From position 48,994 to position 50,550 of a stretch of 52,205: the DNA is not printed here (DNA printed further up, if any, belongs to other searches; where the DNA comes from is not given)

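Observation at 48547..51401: Three-gene nuclease-only operon (PD-(D/E)xK-like / MBL beta-CASP / PD-(D/E)xK-like): candidate undescribed defence-type system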

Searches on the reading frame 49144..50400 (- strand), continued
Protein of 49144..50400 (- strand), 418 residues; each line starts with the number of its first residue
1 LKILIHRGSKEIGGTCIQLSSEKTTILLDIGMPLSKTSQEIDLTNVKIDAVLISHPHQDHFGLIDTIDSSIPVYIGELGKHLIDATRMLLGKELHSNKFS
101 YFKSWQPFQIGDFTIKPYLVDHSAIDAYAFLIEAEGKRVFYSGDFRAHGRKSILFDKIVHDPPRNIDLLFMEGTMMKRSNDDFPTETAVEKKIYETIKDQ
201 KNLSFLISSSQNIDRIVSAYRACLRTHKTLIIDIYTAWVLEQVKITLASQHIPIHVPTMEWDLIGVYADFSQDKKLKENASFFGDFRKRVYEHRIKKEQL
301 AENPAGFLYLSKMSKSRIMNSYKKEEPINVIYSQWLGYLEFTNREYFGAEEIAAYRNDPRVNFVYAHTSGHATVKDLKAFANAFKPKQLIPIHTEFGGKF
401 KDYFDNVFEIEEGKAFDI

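Call 52: find_encoding_contigs(protein=P0104, flank=8000, max_places=1)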
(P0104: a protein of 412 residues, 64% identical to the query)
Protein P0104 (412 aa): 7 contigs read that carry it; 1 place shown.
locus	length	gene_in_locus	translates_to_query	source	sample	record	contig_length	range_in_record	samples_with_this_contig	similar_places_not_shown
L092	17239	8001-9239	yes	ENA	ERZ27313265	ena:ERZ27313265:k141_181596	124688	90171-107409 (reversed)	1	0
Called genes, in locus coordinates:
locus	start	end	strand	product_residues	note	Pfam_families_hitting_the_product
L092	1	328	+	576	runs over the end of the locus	PF00989:PAS, PF13188:PAS_8 (weak), PF08448:PAS_4 (weak), PF13426:PAS_9, PF00512:HisKA (weak), PF02518:HATPase_c, PF00072:Response_reg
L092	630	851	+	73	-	-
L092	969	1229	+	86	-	-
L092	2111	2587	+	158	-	-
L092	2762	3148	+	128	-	-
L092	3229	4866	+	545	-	-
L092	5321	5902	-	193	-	PF13248:Zn_ribbon_3 (weak)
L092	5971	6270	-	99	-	-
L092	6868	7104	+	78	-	-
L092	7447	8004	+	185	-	-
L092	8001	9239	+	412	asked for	PF00753:Lactamase_B, PF13483:Lactamase_B_3, PF12706:Lactamase_B_2, PF23023:Anti-Pycsar_Apyc1 (faint), PF07521:RMMBL (weak)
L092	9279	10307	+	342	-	-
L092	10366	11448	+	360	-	PF05728:UPF0227 (faint)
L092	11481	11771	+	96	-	PF00216:Bac_DNA_binding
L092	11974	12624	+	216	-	PF00881:Nitroreductase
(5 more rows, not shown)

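Call 57: find_encoding_contigs(protein=P0002, flank=10000, max_places=2)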
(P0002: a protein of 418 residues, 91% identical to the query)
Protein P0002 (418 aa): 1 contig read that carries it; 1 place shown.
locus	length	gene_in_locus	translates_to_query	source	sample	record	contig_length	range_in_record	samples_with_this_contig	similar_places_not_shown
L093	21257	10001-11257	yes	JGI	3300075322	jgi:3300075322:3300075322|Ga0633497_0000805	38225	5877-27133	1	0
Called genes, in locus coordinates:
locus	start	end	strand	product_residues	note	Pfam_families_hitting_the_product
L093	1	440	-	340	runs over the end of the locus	PF04055:Radical_SAM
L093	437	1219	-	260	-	PF01209:Ubie_methyltran, PF13489:Methyltransf_23, PF07021:MetW, PF13847:Methyltransf_31, PF08241:Methyltransf_11, PF08242:Methyltransf_12, PF13649:Methyltransf_25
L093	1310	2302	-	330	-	PF04055:Radical_SAM, PF06463:Mob_synth_C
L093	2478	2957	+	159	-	PF03449:GreA_GreB_N, PF01272:GreA_GreB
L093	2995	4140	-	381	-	PF13484:Fer4_16, PF13646:HEAT_2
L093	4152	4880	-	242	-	PF02463:SMC_N (faint), PF13476:AAA_23, PF13555:AAA_29 (weak), PF13175:AAA_15, PF13304:AAA_21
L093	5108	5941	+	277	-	PF00753:Lactamase_B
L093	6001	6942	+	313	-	PF13406:SLT_2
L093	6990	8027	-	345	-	PF13280:WYL (weak), PF25583:WCX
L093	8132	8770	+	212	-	PF00515:TPR_1, PF07719:TPR_2 (weak), PF13414:TPR_11 (weak)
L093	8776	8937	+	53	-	-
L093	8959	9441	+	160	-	-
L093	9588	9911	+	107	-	-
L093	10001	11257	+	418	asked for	PF00753:Lactamase_B, PF13483:Lactamase_B_3, PF23023:Anti-Pycsar_Apyc1 (faint), PF12706:Lactamase_B_2, PF07521:RMMBL (weak)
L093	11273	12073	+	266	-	-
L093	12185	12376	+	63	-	-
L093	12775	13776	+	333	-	PF07007:LprI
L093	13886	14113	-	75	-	PF06305:LapA_dom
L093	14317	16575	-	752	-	PF19838:LptD_2, PF04453:LptD, PF19838:LptD_2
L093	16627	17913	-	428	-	PF08245:Mur_ligase_M, PF27239:FOL3_C, PF02875:Mur_ligase_C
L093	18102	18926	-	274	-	PF02596:DUF169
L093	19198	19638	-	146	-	PF02082:Rrf2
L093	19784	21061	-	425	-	PF19755:DUF6242 (faint), PF22243:DUF5018-rel (faint), PF16410:DUF5018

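Call 59: search_dna_similar(query=window:49144-50400:-, collection=plasmids, mode=protein, max_evalue=1e-20, max_rows=20)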
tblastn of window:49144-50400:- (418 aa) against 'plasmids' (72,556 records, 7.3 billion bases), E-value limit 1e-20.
Records with a match: 11; places in all: 11; records where one place covers at least 80% of the query: 11.
Best place of each record, by identity: <60% 11.
By first word of the organism name: Rhizobium 3; Sphingomonas 2; Ochrobactrum 1; Burkholderia 1; Cupriavidus 1; Cereibacter 1; Butyrivibrio 1; Prevotella 1.
By predicted mobility (MOB-suite, as given by PLSDB): non-mobilizable 5; mobilizable 4; conjugative 2.
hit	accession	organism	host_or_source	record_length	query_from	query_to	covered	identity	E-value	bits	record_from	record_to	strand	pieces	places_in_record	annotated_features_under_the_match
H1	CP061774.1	Ochrobactrum sp. MT180101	Water,Breeding wastewater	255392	1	414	99%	35.9%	2e-75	262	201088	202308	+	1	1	MBL fold metallo-hydrolase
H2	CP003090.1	Burkholderia sp. YI23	-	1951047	1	418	100%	35.3%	6e-78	270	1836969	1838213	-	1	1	Beta-lactamase-like:RNA-metabolising metallo-beta-lactamase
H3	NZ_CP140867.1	Rhizobium leguminosarum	Trifolium pratense,whole organism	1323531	2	414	99%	34.4%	7e-70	246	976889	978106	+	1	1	record has no annotation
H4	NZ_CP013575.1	Rhizobium phaseoli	Phaseolus vulgaris,Whole ...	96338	1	416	100%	34.1%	3e-74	259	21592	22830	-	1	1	MBL fold metallo-hydrolase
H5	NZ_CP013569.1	Rhizobium phaseoli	Phaseolus vulgaris,Whole ...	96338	1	416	100%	34.1%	3e-74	259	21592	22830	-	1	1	MBL fold metallo-hydrolase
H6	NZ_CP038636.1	Cupriavidus oxalaticus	whole organism,sewage sludge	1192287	1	416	100%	33.7%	9e-69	243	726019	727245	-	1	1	none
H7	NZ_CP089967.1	Cereibacter azotoformans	Owen's River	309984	3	418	100%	32.0%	1e-60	219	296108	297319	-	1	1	MBL fold metallo-hydrolase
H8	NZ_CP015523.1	Sphingomonas sp. NIC1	tobacco,whole organism,leaves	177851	1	393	94%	33.3%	4e-59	215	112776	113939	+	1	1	MBL fold metallo-hydrolase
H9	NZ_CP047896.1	Sphingomonas changnyeongensis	Single cell,Fresh water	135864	1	418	100%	30.5%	2e-56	207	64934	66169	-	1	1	MBL fold metallo-hydrolase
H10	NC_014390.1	Butyrivibrio proteoclasticus B316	-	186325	1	394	94%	27.4%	2e-29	128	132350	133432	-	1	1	MBL fold metallo-hydrolase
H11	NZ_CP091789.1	Prevotella sp. E2-28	Ovis aries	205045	1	404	97%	25.6%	7e-32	135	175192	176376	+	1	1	MBL fold metallo-hydrolase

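Call 60: search_dna_similar(query=window:49144-50400:-, collection=phages, mode=protein, max_evalue=1e-10, max_rows=15)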
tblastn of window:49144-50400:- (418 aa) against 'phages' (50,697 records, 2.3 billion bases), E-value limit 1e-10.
No match.

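Call 61: get_annotated_region(hit=H4, flank=7000)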
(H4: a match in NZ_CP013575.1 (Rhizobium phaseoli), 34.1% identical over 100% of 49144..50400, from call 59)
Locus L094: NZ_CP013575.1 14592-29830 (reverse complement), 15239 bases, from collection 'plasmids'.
description: Rhizobium phaseoli strain N671 plasmid pRphaN671a, complete sequence
organism: Rhizobium phaseoli (NCBI taxid 396)
taxonomy: Bacteria; Pseudomonadota; Alphaproteobacteria; Hyphomicrobiales; Rhizobiaceae; Rhizobium; Rhizobium phaseoli
host: -; source: Phaseolus vulgaris,Whole organism,Legume-root nodule,legume-root nodule; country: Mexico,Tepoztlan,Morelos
typing (MOB-suite, as given by PLSDB): mobilizable; replicon rep_cluster_600; relaxase MOBF
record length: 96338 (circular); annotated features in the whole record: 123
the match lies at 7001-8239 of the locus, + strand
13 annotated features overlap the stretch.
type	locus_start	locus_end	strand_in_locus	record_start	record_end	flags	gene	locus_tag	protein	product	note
CDS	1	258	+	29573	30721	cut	tcmP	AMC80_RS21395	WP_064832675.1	three-Cys-motif partner protein TcmP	-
CDS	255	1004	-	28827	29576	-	-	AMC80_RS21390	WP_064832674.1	DUF5131 family protein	-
CDS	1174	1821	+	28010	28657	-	-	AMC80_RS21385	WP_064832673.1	N-6 DNA methylase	GO:0006306 - DNA methylation [Evidence IEA]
CDS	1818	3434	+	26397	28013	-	-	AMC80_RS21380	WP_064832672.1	Eco57I restriction-modification methylase domain-containing protein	-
CDS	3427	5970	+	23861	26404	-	-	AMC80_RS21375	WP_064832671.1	GIY-YIG nuclease family protein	-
CDS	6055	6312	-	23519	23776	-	-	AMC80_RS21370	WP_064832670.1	hypothetical protein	-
CDS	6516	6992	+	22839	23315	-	-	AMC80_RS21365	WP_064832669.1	hypothetical protein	-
CDS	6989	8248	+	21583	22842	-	-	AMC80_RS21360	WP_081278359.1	MBL fold metallo-hydrolase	-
CDS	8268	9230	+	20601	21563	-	-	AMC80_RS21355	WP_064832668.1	hypothetical protein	-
CDS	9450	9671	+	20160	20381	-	-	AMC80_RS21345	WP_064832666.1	hypothetical protein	-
CDS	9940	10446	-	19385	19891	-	-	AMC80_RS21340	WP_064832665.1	hypothetical protein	-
CDS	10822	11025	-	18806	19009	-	-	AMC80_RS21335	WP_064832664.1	hypothetical protein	-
CDS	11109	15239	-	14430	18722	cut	mobF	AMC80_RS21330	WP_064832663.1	MobF family relaxase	-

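Call 62: get_annotated_region(hit=H1, flank=7000)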
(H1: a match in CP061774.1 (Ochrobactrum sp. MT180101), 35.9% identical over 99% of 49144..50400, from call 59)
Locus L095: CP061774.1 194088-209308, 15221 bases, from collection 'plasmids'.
description: Ochrobactrum sp. MT180101 plasmid unnamed1, complete sequence
organism: Ochrobactrum sp. MT180101 (NCBI taxid 2726427)
taxonomy: Bacteria; Pseudomonadota; Alphaproteobacteria; Hyphomicrobiales; Brucellaceae; Ochrobactrum; Ochrobactrum sp. MT180101
host: -; source: Water,Breeding wastewater; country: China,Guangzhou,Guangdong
typing (MOB-suite, as given by PLSDB): conjugative; replicon rep_cluster_678; relaxase MOBP; mating-pair formation MPF_T
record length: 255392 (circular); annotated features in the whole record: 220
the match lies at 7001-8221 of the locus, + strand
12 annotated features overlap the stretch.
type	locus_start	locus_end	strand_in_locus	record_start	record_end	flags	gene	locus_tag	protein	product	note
CDS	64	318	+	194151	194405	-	-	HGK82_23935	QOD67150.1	HNH endonuclease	-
CDS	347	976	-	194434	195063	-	-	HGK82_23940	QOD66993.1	hypothetical protein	-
CDS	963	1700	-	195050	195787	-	-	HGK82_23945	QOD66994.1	hypothetical protein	-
CDS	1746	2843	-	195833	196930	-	-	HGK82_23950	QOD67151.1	flagellar hook-basal body complex protein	-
CDS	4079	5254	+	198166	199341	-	-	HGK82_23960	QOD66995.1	hypothetical protein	-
CDS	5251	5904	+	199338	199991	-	-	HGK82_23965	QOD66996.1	hypothetical protein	-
CDS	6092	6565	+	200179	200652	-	-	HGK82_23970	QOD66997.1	hypothetical protein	-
CDS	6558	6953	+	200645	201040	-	-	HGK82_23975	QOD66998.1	hypothetical protein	-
CDS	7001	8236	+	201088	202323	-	-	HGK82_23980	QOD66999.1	MBL fold metallo-hydrolase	-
CDS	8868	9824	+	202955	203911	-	-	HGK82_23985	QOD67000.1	hypothetical protein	-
CDS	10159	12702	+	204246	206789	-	-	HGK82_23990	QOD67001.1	PD-(D/E)XK nuclease family protein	-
CDS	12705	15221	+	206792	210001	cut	-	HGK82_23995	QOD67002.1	UvrD-helicase domain-containing protein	-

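Call 63: search_protein_families(library=pfam, proteins=[L093:8959-9441:+, L093:9588-9911:+, L093:11273-12073:+, L094:6516-6992:+, L094:8268-9230:+, L001:9252-10202:+, L001:7329-7973:+, L001:6865-7332:+, L090:9274-10293:+, L091:9283-10362:+], max_evalue=0.1)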
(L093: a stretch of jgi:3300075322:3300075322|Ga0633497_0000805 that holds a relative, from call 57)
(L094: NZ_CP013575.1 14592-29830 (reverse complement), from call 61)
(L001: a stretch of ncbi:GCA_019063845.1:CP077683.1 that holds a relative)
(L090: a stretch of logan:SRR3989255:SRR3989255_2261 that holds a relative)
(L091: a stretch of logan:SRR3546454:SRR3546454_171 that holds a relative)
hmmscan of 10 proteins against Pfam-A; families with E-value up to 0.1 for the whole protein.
L093:8959-9441:+ (160 aa): 0 families

L093:9588-9911:+ (107 aa): 1 family
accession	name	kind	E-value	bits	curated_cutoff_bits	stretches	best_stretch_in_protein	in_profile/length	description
PF06941.18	NT5C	-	0.094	13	24.8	0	30-85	67-123/180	5' nucleotidase, deoxy (Pyrimidine), cytosolic type C protein (NT5C)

L093:11273-12073:+ (266 aa): 0 families

L094:6516-6992:+ (158 aa): 0 families

L094:8268-9230:+ (320 aa): 1 family
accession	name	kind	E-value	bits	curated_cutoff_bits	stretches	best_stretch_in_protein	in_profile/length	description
PF04775.20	Bile_Hydr_Trans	-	0.017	15.4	27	1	64-137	8-72/126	Acyl-CoA thioester hydrolase/BAAT N-terminal region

L001:9252-10202:+ (316 aa): 0 families

L001:7329-7973:+ (214 aa): 0 families

L001:6865-7332:+ (155 aa): 0 families

L090:9274-10293:+ (339 aa): 0 families

L091:9283-10362:+ (359 aa): 0 families

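Call 69: search_protein_families(library=pfam, alignment_id=A4, max_evalue=0.00001)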
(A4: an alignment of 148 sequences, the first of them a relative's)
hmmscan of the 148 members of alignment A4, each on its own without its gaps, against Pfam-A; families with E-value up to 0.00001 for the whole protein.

A. member 1, L041:10622-12001:+ (460 aa): 0 families

B. families by the number of members that match (of 148 scanned): 170 families (the first 25 are shown)
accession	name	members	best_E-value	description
PF13280.12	WYL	4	2.1e-18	WYL domain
PF00665.32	rve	3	5e-23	Integrase core domain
PF25583.1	WCX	3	5.4e-21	WCX domain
PF00149.33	Metallophos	3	1.7e-18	Calcineurin-like phosphoesterase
PF00158.32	Sigma54_activat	2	6.2e-51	Sigma-54 interaction domain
PF00817.25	IMS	2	1.9e-48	impB/mucB/samB family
PF03796.21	DnaB_C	2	2e-44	DnaB-like helicase C terminal domain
PF12796.13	Ank_2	2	5.2e-43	Ankyrin repeats (3 copies)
PF13637.12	Ank_4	2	1.4e-35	Ankyrin repeats (many copies)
PF00023.36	Ank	2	3.4e-34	Ankyrin repeat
PF00717.28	Peptidase_S24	2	3.6e-34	Peptidase S24-like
PF03235.19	GmrSD_N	2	1.4e-31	GmrSD restriction endonuclease, N-terminal domain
PF07719.23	TPR_2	2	6.2e-25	Tetratricopeptide repeat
PF00515.34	TPR_1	2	8.2e-25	Tetratricopeptide repeat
PF13606.12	Ank_3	2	5.1e-21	Ankyrin repeat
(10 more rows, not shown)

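Call 70: search_protein_families(library=padloc, alignment_id=A4, max_evalue=1e-10)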
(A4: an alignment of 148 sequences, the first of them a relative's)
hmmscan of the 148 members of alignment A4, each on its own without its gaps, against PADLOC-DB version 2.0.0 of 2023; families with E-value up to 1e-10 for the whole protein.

A. member 1, L041:10622-12001:+ (460 aa): 0 families

B. families by the number of members that match (of 148 scanned): 148 families (the first 25 are shown)
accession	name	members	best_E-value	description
PDLC01457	WYL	4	2e-37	"CAS-I,CAS-II,CAS-III,CAS-IV,CAS-V,CAS-VI; associated_signaling"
PDLC01652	WYL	4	1.9e-34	"CAS-I,CAS-II,CAS-III,CAS-IV,CAS-V,CAS-VI; associated_signaling"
PDLC01766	Cas3c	3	2.6e-19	-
PDLC02419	Aga_SIR2-PNTD1-PNTD2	1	2.3e-159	Class I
PDLC02401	Aga_SIR2-PNTD1-PNTD2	1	4.1e-137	Class I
PDLC04151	HEC-05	1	2.5e-129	-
PDLC04962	PDC-S22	1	9.1e-126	-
PDLC03229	MTase_II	1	2.2e-115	Type II methyltransferase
PDLC04790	PDC-S01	1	4.7e-112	-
PDLC02312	AbiEii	1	1.3e-109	AbiEii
PDLC03383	MTase_II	1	4.7e-109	Type II methyltransferase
PDLC02288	AbiEii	1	1.4e-96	AbiEii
PDLC04150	HEC-05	1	1.5e-89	-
PDLC02265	AbiEi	1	2.6e-84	AbiEi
PDLC02283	AbiEi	1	1.4e-82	AbiEi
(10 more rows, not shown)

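Call 88: find_related_loci(query=A1, collection=viral_contigs, flank=6000)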
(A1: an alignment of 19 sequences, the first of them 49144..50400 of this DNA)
Query A1 (418 aa) in viral_contigs; peptide patterns used: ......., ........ (x = any residue, [..] = any of these).
8 stretches matched a pattern, but none encodes a relative of the query by tblastn (E <= 1e-3).
